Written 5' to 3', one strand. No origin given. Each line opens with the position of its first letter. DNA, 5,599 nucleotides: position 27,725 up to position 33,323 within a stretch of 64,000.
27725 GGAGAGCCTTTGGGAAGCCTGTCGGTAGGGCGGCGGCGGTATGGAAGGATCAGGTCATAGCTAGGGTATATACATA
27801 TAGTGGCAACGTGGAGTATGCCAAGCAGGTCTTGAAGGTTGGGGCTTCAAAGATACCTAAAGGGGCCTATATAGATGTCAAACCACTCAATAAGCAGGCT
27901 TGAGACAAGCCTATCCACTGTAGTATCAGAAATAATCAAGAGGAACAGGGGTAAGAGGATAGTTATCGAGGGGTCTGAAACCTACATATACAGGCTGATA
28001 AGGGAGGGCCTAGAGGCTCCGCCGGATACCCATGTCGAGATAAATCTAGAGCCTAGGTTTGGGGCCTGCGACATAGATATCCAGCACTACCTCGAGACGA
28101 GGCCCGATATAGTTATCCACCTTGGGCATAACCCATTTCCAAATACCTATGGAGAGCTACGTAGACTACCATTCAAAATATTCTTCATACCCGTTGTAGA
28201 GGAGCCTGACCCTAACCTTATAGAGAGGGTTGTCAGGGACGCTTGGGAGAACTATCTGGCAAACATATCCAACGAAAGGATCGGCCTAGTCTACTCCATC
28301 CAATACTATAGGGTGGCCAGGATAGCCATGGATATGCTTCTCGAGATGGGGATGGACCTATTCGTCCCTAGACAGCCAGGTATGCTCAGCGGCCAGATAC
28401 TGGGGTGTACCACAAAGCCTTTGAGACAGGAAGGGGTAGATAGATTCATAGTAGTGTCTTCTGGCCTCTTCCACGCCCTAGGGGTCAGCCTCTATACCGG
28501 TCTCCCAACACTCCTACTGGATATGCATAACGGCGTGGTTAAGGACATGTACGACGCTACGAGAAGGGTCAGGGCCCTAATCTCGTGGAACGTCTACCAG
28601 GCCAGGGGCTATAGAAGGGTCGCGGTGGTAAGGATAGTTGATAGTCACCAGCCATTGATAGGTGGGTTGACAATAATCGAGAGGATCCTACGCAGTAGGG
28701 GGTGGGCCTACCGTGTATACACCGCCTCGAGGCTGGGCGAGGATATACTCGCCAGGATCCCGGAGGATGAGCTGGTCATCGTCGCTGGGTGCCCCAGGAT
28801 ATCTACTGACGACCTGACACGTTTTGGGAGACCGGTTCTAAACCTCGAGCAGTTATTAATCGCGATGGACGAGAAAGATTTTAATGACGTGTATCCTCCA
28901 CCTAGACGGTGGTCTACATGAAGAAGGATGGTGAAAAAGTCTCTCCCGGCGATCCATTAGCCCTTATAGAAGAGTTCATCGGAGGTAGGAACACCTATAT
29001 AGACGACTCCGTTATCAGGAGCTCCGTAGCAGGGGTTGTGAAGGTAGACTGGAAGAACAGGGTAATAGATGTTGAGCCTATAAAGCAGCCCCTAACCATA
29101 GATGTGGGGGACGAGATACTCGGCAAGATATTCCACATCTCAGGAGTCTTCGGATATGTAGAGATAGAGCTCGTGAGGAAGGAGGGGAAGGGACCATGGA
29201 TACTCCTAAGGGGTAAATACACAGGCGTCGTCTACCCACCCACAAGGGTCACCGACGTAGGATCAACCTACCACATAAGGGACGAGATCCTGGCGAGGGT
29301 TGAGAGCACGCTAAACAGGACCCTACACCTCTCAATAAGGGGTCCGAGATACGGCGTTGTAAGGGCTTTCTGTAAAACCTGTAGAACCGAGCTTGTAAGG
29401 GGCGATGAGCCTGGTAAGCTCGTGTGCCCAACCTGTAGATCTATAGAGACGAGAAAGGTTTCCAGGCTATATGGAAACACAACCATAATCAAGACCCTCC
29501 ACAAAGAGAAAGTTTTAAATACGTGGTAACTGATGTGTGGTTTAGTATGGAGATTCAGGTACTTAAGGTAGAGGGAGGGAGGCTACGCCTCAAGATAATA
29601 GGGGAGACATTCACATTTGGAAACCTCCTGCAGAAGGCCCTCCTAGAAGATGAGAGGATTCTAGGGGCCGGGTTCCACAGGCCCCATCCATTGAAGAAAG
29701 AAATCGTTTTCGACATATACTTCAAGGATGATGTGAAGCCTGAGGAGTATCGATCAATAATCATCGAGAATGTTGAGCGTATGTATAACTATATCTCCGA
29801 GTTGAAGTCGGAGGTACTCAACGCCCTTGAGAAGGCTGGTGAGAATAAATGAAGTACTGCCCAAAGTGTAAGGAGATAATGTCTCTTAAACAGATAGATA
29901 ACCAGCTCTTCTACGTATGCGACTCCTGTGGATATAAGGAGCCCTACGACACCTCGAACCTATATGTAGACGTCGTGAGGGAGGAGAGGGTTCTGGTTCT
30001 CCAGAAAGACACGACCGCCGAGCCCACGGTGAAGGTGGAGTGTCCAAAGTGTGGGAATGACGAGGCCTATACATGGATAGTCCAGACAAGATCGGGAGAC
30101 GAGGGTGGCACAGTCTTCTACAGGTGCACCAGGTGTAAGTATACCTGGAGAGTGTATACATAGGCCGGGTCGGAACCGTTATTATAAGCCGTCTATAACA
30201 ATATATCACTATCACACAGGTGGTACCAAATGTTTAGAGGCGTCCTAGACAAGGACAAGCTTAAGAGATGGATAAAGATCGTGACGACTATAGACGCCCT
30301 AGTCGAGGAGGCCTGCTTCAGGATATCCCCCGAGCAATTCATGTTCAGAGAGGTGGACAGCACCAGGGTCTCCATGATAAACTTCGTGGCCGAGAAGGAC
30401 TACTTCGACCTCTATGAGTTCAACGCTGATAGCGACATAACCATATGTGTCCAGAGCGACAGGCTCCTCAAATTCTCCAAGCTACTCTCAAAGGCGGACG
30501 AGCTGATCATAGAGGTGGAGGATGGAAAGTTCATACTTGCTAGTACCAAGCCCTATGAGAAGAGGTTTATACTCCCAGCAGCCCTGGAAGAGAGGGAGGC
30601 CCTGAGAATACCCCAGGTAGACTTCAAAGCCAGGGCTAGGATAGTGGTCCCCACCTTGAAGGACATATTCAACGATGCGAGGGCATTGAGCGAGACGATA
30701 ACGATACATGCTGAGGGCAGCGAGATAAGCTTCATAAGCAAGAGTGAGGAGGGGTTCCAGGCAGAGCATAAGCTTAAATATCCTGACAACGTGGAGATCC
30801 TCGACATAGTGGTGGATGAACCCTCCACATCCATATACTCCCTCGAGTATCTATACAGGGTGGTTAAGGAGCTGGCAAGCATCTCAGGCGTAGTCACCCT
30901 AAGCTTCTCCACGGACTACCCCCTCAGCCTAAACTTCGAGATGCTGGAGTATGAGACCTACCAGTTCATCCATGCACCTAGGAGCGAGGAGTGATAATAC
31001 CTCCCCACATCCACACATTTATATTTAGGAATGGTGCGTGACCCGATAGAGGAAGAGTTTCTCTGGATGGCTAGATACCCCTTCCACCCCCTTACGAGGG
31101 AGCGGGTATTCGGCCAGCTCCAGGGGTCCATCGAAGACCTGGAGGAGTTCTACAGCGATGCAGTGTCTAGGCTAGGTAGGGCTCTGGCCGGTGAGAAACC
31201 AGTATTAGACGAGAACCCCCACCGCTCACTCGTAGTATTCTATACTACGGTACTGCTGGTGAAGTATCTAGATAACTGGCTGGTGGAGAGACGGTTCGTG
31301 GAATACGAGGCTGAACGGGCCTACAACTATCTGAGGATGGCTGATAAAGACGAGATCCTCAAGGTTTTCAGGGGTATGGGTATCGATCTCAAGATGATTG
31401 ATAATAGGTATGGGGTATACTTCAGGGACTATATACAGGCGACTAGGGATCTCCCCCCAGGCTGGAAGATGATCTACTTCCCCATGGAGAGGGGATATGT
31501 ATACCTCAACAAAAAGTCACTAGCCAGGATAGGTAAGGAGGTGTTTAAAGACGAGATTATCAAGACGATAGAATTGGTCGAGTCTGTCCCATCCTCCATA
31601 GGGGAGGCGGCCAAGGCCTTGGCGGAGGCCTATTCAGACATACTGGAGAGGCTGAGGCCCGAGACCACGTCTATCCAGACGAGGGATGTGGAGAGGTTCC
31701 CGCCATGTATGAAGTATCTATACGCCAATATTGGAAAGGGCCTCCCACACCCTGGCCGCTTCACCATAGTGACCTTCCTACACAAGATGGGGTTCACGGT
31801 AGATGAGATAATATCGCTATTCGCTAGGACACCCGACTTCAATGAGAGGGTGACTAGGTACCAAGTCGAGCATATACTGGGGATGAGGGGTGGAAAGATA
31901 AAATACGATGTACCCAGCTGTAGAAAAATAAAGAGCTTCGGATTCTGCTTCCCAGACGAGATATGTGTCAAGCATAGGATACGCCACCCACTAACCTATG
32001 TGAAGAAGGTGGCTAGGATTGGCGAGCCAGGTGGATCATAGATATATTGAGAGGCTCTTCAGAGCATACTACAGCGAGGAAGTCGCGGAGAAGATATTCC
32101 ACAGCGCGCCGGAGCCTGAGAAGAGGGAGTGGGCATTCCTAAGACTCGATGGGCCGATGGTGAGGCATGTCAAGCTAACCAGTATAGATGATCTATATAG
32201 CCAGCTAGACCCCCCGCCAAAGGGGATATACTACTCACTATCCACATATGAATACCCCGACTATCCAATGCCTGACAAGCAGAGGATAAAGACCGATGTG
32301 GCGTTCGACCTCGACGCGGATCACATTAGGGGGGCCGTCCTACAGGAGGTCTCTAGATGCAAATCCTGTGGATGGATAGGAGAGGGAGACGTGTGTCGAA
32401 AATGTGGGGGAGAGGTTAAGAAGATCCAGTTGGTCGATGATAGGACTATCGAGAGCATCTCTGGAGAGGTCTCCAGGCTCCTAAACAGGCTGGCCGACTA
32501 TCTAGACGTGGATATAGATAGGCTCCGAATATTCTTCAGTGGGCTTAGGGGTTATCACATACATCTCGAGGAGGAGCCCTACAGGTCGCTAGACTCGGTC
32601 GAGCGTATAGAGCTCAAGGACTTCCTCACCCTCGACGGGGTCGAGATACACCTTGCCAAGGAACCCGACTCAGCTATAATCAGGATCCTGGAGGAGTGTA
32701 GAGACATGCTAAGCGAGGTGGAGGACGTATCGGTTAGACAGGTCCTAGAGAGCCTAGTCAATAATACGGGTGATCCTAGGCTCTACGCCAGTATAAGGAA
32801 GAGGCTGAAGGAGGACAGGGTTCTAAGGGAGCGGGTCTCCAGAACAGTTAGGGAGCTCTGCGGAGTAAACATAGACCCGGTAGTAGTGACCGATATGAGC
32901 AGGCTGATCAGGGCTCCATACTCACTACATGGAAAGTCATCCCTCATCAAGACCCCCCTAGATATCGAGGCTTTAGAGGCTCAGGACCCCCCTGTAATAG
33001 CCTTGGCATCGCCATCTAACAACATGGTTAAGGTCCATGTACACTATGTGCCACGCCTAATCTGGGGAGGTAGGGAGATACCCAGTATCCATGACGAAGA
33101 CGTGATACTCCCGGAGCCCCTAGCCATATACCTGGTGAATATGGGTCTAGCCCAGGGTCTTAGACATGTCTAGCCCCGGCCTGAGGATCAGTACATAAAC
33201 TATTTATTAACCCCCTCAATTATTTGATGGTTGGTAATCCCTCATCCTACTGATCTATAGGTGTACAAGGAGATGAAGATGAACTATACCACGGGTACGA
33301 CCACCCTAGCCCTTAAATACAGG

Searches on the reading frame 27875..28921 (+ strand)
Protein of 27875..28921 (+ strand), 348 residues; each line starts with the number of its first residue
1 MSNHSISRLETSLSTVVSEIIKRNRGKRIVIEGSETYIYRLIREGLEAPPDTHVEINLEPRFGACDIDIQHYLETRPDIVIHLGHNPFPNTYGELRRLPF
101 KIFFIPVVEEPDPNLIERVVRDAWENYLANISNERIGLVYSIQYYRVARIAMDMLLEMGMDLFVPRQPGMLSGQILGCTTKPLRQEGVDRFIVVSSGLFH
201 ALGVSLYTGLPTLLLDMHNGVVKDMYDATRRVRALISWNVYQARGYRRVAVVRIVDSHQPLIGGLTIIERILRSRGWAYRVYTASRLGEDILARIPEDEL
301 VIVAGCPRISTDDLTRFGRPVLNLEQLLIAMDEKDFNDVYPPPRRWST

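Call 73: search_protein_families(library=pfam, proteins=[window:27875-28921:+], max_evalue=0.00001)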
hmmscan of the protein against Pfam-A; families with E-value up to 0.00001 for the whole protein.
window:27875-28921:+ (348 aa): 1 family
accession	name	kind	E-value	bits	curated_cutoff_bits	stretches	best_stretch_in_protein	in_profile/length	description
PF01866.22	Diphthamide_syn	-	4.4e-40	138.4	33.2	1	46-340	16-301/302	Putative diphthamide synthesis protein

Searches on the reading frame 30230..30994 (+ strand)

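Call 73: search_protein_families(library=pfam, proteins=[window:30230-30994:+], max_evalue=0.00001)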
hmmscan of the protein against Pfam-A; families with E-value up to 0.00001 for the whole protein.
window:30230-30994:+ (254 aa): 2 families
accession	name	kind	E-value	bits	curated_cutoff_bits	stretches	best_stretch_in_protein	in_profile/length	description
PF02747.20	PCNA_C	-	9e-09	36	23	1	127-250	2-127/128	Proliferating cell nuclear antigen, C-terminal domain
PF00705.23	PCNA_N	-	5.1e-07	29.9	20.3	1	16-100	14-96/127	Proliferating cell nuclear antigen, N-terminal domain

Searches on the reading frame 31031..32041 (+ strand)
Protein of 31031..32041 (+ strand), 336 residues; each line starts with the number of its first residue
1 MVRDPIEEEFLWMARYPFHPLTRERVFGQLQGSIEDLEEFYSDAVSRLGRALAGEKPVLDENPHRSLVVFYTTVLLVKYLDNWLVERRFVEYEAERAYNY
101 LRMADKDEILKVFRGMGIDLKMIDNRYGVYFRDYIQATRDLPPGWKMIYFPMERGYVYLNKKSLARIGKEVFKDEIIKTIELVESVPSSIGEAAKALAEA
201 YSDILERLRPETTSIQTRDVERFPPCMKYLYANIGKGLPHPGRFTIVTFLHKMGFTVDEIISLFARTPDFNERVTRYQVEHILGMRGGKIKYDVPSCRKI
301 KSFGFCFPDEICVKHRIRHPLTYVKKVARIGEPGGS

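Call 73: search_protein_families(library=pfam, proteins=[window:31031-32041:+], max_evalue=0.00001)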
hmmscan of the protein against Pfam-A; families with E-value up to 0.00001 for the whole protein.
window:31031-32041:+ (336 aa): 1 family
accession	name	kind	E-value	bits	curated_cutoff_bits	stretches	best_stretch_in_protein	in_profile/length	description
PF04104.19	DNA_primase_lrg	-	3.7e-31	108.9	22.4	1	127-306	3-204/266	Eukaryotic and archaeal DNA primase, large subunit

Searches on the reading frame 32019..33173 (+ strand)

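Call 73: search_protein_families(library=pfam, proteins=[window:32019-33173:+], max_evalue=0.00001)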
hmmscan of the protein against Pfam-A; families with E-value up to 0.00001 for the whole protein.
window:32019-33173:+ (384 aa): 1 family
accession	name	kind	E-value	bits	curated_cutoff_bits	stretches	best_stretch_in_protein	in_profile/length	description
PF01896.25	DNA_primase_S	-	6.2e-15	56.4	26.8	1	158-316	31-163/163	DNA primase small subunit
